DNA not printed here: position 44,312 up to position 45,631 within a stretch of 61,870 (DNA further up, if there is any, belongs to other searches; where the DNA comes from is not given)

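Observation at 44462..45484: Unrecognised family of secreted proteins with a conserved mature N-terminus (paralog A; partner at 52717-53844)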

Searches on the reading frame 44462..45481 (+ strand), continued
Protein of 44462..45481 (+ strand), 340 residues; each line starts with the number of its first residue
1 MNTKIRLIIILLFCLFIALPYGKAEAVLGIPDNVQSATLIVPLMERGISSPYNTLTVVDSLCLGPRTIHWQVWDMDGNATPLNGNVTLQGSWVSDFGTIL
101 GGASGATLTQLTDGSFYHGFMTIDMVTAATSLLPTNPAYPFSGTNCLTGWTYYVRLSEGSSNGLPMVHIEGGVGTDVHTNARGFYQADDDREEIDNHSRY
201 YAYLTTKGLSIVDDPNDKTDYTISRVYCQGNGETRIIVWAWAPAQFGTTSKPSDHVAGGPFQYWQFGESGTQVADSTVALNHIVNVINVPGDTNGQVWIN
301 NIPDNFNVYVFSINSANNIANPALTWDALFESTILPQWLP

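Call 24: find_encoding_contigs(protein=P0045, flank=10000, max_places=1)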
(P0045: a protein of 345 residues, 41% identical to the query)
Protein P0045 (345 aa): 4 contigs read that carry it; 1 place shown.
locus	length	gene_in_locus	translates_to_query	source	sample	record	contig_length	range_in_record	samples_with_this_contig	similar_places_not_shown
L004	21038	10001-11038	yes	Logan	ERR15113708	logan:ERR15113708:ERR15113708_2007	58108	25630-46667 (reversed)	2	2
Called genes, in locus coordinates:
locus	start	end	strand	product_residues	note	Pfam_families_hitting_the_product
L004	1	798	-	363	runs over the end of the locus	PF00535:Glycos_transf_2, PF10111:Glyco_tranf_2_2, PF13641:Glyco_tranf_2_3, PF13632:Glyco_trans_2_3 (weak)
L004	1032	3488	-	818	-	PF00082:Peptidase_S8, PF19190:BACON_2 (weak), PF13620:CarboxypepD_reg, PF22904:NOMO1-like_2nd (weak), PF17210:SdrD_B (weak), PF19190:BACON_2 (weak), PF13004:BACON, PF13620:CarboxypepD_reg, +5 more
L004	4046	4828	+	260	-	PF01061:ABC2_membrane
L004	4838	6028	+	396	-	PF00005:ABC_tran, PF14524:Wzt_C (weak)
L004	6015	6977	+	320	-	PF04055:Radical_SAM, PF13186:SPASM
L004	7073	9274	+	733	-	PF20706:GT4-conflict (weak), PF13692:Glyco_trans_1_4, PF00534:Glycos_transf_1, PF13489:Methyltransf_23, PF08241:Methyltransf_11, PF08242:Methyltransf_12, PF13649:Methyltransf_25, PF13847:Methyltransf_31, +1 more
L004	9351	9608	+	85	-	-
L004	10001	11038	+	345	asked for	-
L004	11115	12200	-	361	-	PF17957:Big_7, PF07705:CARDB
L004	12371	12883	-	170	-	-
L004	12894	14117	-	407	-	PF16743:PliI (faint), PF01839:FG-GAP (faint), PF13517:FG-GAP_3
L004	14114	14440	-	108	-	-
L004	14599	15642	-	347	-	-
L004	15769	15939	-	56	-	-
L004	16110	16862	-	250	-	PF02585:PIG-L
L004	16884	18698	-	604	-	PF21305:type_II_gspD_N0, PF03958:Secretin_N, PF00263:Secretin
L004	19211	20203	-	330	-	PF00535:Glycos_transf_2, PF13641:Glyco_tranf_2_3, PF13632:Glyco_trans_2_3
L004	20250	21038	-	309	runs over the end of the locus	PF01797:Y1_Tnp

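Call 30: find_related_loci(query=A1, collection=genome_contigs, flank=10000)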
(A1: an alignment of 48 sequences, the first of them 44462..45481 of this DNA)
Query A1 (340 aa) in genome_contigs; peptide patterns used: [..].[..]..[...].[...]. (x = any residue, [..] = any of these).
56 stretches matched a pattern; 42 encode a relative of the query (tblastn E <= 1e-3); 42 distinct loci.
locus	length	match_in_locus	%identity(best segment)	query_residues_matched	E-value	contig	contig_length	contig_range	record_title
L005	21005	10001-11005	65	5-340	1e-150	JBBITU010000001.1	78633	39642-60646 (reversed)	MAG: Nitrospirota bacterium isolate TCS170221_bin_403 NODE_6_length_78633_cov_7.36588, whole genome shotgun sequence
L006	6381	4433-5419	64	10-340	7e-143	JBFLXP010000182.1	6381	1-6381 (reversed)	MAG: Nitrospirota bacterium isolate MAG061 MAG061_182, whole genome shotgun sequence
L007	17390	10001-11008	58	4-338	9e-127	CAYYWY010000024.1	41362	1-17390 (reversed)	MAG TPA_asm: uncultured Nitrospiraceae bacterium isolate SRP290908_co1_101 genome assembly, contig: NODE_1044_length_413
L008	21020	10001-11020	56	4-338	7e-124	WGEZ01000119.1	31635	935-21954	MAG: Nitrospirae bacterium isolate S146_64 k151_706336, whole genome shotgun sequence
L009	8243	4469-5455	53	10-337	6e-108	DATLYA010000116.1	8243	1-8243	MAG TPA_asm: Candidatus Methylomirabilota bacterium isolate SMAG_U13260 k141_295387, whole genome shotgun sequence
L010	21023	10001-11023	43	9-336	3e-69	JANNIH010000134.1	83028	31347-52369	MAG: Holophagales bacterium isolate SOY_6_C_metabat_145 SOY_6_C_k141_338244, whole genome shotgun sequence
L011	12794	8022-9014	42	24-336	4e-65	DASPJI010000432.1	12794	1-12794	MAG TPA_asm: Thermoanaerobaculia bacterium isolate SMAG_U12005 k141_371954, whole genome shotgun sequence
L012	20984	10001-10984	42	27-336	2e-66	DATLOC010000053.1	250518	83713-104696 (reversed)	MAG TPA_asm: Thermoanaerobaculia bacterium isolate SMAG_U13816 k141_247954, whole genome shotgun sequence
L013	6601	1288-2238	42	32-336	4e-66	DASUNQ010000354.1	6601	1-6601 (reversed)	MAG TPA_asm: Thermoanaerobaculia bacterium isolate SMAG_U1604 k141_1375927, whole genome shotgun sequence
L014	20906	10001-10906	41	27-334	8e-66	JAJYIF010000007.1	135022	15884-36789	MAG: Nitrospirae bacterium isolate DBS2-1.bin112 NODE_190_length_135022_cov_2.880596, whole genome shotgun sequence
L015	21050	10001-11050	41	1-336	3e-65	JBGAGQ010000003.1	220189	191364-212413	MAG: Thermoanaerobaculia bacterium isolate MAG_MBR_H125.76 MBRH125-76_opera_contig_381, whole genome shotgun sequence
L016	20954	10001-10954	41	32-336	5e-64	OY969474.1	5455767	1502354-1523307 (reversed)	MAG: uncultured Acidobacteriota bacterium isolate MFD05747.bin.1.131 genome assembly, chromosome: 1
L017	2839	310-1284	42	29-336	2e-64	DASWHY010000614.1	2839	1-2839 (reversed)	MAG TPA_asm: Thermoanaerobaculia bacterium isolate SMAG_U2854 k141_1800218, whole genome shotgun sequence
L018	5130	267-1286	41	10-336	6e-64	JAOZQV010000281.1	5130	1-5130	MAG: Deltaproteobacteria bacterium isolate GMC6_bin_6_sub GMC6_25003_length_5130_cov_6.110936, whole genome shotgun sequ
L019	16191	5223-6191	42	32-336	7e-64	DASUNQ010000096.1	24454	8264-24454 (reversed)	MAG TPA_asm: Thermoanaerobaculia bacterium isolate SMAG_U1604 k141_561171, whole genome shotgun sequence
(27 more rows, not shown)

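Call 46: search_protein_families(library=pfam, alignment_id=A1, max_evalue=10)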
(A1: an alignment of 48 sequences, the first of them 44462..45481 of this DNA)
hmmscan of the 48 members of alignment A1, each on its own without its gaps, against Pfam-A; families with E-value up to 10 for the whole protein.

A. member 1, window:44462-45481:+ (340 aa): 0 families

B. families by the number of members that match (of 48 scanned): 10 families
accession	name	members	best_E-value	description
PF09254.17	FokI_cleav_dom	5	0.039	FokI, cleavage domain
PF08139.17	LPAM_1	2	0.3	Prokaryotic membrane lipoprotein lipid attachment site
PF11119.13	DUF2633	1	0.008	Protein of unknown function (DUF2633)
PF19476.4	DUF6013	1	0.009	Family of unknown function (DUF6013)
PF13756.12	Stimulus_sens_1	1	0.038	Stimulus-sensing domain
PF16403.11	Bact_surface_Ig-like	1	0.047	Bacterial surface protein, Ig-like domain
PF06936.16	Selenoprotein_S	1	0.065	Selenoprotein S (SelS)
PF07364.17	DUF1485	1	0.12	Metallopeptidase family M81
PF06541.16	ABC_trans_CmpB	1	0.18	Putative ABC-transporter type IV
PF14543.11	TAXi_N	1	0.18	Xylanase inhibitor N-terminal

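Call 53: search_protein_representatives(alignment_id=A3)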
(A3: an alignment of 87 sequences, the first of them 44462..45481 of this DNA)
Query: 87 sequences, 357 profile positions. Proteins with E-value up to 0.001 (for the whole library): 1157; up to 1e-10: 545; up to 1e-30: 138. The best 150 are listed.
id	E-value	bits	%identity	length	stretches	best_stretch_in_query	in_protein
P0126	1.4e-117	409.3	-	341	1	3-354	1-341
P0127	3.6e-114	398.1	-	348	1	4-351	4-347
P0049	9.1e-105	367.2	-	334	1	3-352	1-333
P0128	5.1e-101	354.8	-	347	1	3-351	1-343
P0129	9.2e-99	347.4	-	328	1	17-351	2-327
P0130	3.4e-98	345.6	-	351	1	8-351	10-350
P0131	3.9e-98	345.4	-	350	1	3-351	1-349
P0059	5.4e-98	344.9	-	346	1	3-351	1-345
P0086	1.0e-97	344.0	-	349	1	5-352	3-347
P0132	2.6e-95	336.1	-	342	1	6-350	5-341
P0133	2.1e-93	329.8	-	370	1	26-351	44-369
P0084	3.7e-93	329.0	-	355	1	10-351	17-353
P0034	6.2e-91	321.7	-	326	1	4-353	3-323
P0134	8.4e-91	321.2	-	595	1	3-351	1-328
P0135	1.1e-89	317.6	-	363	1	16-350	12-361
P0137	8.3e-89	314.7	-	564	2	9-264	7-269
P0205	3.7e-46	174.4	-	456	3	3-104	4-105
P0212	3.1e-43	164.8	-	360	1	2-337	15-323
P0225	1.0e-39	153.2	-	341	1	3-347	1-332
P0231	1.2e-36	143.1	-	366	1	3-345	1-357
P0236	1.6e-34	136.1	-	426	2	3-179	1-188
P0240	1.0e-33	133.4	-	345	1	3-345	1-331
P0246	3.2e-32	128.5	-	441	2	3-182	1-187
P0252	1.9e-30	122.7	-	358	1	3-348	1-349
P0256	1.1e-29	120.2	-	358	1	3-345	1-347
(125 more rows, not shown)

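Call 55: search_protein_families(library=pfam, alignment_id=A4, max_evalue=0.01)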
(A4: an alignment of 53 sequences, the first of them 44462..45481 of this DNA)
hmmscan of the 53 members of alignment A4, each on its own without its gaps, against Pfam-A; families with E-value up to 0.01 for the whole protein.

A. member 1, window:44462-45481:+ (340 aa): 0 families

B. families by the number of members that match (of 53 scanned): 1 family
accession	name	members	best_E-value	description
PF00404.24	Dockerin_1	1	0.00068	Dockerin type I domain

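Call 56: find_encoding_contigs(protein=P0252, flank=10000, max_places=2)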
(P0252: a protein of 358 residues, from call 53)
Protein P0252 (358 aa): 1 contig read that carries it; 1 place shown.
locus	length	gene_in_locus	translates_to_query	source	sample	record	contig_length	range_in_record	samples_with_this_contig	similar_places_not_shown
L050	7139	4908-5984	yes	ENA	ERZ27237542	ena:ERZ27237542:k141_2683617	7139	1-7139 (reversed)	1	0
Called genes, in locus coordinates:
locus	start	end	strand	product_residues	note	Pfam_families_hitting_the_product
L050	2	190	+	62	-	?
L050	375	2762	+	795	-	PF00515:TPR_1, PF13431:TPR_17, PF00515:TPR_1, PF13414:TPR_11, PF13432:TPR_16, PF00515:TPR_1, PF07719:TPR_2, PF13424:TPR_12, +32 more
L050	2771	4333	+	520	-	PF02585:PIG-L, PF00535:Glycos_transf_2, PF10111:Glyco_tranf_2_2, PF13641:Glyco_tranf_2_3 (weak)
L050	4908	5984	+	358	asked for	-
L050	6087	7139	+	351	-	?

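Call 57: list_cluster_members(proteins=[P0225, P0231, P0236, P0240, P0246, P0256, P0205, P0212, P0134, P0137])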
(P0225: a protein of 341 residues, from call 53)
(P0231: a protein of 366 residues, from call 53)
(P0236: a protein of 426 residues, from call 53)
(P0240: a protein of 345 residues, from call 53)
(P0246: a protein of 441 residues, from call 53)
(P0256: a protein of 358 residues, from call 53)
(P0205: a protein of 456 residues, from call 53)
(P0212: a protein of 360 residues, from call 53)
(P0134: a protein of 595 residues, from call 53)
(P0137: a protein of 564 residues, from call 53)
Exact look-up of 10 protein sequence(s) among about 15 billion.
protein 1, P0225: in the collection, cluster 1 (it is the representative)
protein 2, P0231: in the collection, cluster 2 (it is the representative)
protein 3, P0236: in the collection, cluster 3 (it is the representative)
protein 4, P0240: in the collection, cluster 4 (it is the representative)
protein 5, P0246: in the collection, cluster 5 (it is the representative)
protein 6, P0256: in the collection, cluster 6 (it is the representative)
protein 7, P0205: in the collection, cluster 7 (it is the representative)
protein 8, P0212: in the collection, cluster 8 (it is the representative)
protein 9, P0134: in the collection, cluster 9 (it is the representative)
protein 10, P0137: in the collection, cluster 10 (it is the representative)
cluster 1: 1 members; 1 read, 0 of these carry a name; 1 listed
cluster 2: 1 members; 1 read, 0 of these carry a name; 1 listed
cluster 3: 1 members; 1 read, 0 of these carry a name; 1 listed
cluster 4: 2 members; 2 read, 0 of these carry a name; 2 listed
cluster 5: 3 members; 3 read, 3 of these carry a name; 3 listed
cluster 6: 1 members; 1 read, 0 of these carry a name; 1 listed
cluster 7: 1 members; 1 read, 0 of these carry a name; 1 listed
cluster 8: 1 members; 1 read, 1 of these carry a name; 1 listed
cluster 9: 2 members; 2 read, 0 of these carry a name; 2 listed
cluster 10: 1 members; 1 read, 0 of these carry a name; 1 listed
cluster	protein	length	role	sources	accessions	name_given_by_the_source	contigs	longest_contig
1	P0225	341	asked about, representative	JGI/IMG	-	-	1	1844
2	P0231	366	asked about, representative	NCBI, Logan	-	-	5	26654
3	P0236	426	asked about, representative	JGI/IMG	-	-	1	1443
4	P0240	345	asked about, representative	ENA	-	-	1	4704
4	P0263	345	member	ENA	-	-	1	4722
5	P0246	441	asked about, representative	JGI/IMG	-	hypothetical protein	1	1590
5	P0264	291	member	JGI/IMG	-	hypothetical protein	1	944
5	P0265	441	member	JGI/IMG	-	hypothetical protein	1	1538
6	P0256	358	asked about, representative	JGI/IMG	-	-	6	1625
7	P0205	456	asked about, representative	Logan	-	-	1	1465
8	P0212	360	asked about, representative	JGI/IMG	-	hypothetical protein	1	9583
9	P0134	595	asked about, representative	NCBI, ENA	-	-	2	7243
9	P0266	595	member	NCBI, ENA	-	-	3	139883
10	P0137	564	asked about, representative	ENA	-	-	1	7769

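Call 58: find_encoding_contigs(protein=P0231, flank=10000, max_places=2)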
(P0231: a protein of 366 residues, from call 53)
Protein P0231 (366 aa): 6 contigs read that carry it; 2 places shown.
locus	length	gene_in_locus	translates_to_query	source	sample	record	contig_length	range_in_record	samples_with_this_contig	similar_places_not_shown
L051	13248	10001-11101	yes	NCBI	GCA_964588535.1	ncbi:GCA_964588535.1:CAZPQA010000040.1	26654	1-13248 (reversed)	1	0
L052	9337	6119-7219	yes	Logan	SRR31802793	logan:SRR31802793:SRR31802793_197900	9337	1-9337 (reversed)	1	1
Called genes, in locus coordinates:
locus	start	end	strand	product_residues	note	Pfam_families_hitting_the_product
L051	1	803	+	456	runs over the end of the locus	PF11104:PilM_2, PF05137:PilN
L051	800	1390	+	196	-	PF10741:T2SSM_b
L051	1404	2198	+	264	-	-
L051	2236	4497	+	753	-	PF21305:type_II_gspD_N0, PF03958:Secretin_N, PF00263:Secretin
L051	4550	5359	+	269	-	PF01061:ABC2_membrane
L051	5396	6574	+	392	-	PF00005:ABC_tran, PF14524:Wzt_C (weak)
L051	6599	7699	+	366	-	PF00535:Glycos_transf_2, PF13641:Glyco_tranf_2_3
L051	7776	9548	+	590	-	PF02585:PIG-L, PF00535:Glycos_transf_2, PF10111:Glyco_tranf_2_2 (weak), PF13641:Glyco_tranf_2_3 (weak)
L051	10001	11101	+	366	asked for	-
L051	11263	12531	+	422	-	PF01839:FG-GAP (faint), PF13517:FG-GAP_3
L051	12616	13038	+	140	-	-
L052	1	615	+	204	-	?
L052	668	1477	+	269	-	PF01061:ABC2_membrane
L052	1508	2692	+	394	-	PF00005:ABC_tran, PF14524:Wzt_C (weak)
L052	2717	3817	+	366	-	PF00535:Glycos_transf_2, PF13641:Glyco_tranf_2_3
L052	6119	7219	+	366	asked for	-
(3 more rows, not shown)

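Call 59: find_encoding_contigs(protein=P0212, flank=10000, max_places=1)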
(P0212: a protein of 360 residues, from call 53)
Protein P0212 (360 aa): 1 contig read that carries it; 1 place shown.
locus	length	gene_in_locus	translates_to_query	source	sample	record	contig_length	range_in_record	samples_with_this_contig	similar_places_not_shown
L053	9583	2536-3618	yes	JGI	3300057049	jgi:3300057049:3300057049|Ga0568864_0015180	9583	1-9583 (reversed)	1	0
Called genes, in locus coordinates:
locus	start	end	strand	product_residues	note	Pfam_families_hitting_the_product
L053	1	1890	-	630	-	?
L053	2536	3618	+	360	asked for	-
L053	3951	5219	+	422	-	PF07690:MFS_1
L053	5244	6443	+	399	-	PF13433:Peripla_BP_5, PF13458:Peripla_BP_6, PF01094:ANF_receptor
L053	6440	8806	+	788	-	PF01590:GAF (weak), PF13185:GAF_2 (weak), PF00512:HisKA, PF02518:HATPase_c, PF00072:Response_reg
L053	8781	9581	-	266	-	PF22435:MRM3-like_sub_bind, PF08032:SpoU_sub_bind, PF00588:SpoU_methylase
